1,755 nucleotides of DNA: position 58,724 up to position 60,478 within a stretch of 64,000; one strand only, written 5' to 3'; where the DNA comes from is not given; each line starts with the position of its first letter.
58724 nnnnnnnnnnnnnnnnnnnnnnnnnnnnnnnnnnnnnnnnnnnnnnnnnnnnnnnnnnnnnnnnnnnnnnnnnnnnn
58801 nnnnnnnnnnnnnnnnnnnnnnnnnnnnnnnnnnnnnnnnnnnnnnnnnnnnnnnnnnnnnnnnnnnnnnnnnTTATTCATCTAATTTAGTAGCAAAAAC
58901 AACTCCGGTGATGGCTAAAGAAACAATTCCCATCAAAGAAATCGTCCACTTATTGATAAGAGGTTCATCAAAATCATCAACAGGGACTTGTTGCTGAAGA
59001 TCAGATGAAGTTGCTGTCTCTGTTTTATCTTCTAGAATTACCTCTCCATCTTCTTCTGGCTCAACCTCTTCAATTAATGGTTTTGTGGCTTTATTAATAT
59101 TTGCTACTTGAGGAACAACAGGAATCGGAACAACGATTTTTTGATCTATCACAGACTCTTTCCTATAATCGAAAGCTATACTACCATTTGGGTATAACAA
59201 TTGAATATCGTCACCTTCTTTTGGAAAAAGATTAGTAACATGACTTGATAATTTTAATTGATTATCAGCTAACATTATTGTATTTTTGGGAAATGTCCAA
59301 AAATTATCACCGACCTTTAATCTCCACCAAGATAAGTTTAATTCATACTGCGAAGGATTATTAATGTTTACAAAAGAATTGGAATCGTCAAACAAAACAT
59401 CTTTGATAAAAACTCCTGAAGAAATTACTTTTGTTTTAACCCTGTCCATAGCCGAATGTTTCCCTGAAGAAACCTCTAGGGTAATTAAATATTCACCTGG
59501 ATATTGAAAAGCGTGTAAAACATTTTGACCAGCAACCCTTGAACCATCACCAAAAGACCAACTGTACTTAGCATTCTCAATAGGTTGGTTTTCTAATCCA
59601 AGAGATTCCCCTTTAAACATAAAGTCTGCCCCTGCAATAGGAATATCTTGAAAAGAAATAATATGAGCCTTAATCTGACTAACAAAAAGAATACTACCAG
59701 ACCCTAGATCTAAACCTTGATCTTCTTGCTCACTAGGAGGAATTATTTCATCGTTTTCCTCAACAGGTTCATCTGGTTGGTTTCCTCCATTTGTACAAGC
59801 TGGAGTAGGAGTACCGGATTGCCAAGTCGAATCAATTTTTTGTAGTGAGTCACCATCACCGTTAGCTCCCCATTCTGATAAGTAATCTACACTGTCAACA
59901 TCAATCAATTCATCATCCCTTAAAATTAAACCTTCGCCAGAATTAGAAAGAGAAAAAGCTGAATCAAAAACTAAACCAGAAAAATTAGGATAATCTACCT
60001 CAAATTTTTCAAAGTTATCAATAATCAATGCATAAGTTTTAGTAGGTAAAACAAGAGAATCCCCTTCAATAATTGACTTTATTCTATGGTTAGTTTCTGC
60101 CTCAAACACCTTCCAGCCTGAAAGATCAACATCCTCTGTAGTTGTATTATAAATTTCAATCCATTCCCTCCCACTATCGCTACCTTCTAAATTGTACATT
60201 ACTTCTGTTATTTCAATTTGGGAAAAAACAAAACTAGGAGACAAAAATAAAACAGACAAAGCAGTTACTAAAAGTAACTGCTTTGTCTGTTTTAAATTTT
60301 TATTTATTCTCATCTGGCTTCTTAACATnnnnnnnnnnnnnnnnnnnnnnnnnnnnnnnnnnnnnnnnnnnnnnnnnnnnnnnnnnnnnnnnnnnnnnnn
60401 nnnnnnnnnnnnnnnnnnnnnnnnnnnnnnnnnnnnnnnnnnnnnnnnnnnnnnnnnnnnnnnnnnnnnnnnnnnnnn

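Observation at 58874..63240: Secreted LTD+PKD protein next to a VirD4/HerA-type ATPase and a DUF4015-like protein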

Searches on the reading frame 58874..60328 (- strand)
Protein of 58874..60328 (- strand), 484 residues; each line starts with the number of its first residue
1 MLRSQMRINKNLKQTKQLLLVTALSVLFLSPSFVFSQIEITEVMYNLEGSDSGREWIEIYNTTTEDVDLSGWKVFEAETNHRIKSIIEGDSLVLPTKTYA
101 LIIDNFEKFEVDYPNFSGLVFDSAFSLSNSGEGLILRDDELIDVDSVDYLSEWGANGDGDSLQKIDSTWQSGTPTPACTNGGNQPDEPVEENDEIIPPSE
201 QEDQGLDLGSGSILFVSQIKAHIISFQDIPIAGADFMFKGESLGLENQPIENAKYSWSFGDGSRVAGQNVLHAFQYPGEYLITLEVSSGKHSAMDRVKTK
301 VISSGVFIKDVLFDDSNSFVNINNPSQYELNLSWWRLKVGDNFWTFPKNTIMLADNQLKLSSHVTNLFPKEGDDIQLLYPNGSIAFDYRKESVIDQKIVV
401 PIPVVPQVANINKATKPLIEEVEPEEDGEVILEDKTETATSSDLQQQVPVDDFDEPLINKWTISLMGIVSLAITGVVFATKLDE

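Call 3: search_protein_families(library=pfam, proteins=[window:58874-60328:-], max_evalue=0.01)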
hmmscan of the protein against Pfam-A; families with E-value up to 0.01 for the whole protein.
window:58874-60328:- (484 aa): 3 families
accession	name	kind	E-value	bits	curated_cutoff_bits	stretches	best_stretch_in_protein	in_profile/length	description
PF00932.25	LTD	-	7.1e-21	75.1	34.3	2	36-149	6-107/109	Lamin Tail Domain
PF18911.6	PKD_4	-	1.1e-10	41.8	27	1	251-293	33-75/85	PKD domain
PF00801.26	PKD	-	3.3e-08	33.8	23.5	1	251-301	28-80/80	PKD domain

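Call 4: search_protein_families(library=ncbifam, proteins=[window:58874-60328:-], max_evalue=0.01)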
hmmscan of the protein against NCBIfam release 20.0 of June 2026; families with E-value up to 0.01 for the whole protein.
window:58874-60328:- (484 aa): 2 families
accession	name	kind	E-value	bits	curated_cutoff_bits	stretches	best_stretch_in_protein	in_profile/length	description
TIGR00864.1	PCC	subfamily_domain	3.8e-05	20.2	1861.4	1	251-307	1424-1482/2700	polycystin cation channel protein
NF033680.1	exonuc_ExeM-GG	exception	0.00063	17.9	1300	1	21-155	9-138/884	extracellular exonuclease ExeM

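Call 26: search_solved_structures(query=window:58874-60328:-, max_evalue=1)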
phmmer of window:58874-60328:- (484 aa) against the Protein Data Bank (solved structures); distinct sequences matched with E-value up to 1: 12.
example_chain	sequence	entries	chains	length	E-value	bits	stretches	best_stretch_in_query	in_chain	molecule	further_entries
9lrk_A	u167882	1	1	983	5.9e-07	31.7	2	252-296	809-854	Collagenase ColH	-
9lqj_A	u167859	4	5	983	6e-07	31.6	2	252-296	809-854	Collagenase ColH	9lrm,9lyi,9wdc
4aqo_A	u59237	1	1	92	8.7e-06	27.8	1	233-292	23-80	COLLAGENASE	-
2y72_A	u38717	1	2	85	9.3e-06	27.7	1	233-292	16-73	COLLAGENASE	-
4jrw_A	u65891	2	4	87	9.4e-06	27.7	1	233-292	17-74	Collagenase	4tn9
4jgu_A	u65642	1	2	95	0.00029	22.8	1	250-292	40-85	ColH protein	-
2y3u_A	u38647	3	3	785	0.00036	22.5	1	233-292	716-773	COLLAGENASE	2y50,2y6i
4u6t_A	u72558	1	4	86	0.0077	18.1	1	253-293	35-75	ColH protein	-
4u7k_A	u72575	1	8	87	0.008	18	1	253-293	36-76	ColH protein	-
1l0q_A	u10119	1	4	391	0.025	16.4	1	236-291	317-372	Surface layer protein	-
2kzw_A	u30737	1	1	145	0.037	15.8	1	251-293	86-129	Uncharacterized protein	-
1b4r_A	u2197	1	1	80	0.21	13.3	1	251-294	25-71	PROTEIN (PKD1_HUMAN)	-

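Call 95: search_protein_families(library=padloc, proteins=[window:58874-60328:-], max_evalue=0.01)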
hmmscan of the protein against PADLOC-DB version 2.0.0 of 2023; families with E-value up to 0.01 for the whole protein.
window:58874-60328:- (484 aa): 0 families

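Call 96: search_protein_families(library=phrogs, proteins=[window:58874-60328:-], max_evalue=0.001)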
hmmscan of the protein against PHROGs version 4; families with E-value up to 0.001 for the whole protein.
window:58874-60328:- (484 aa): 0 families
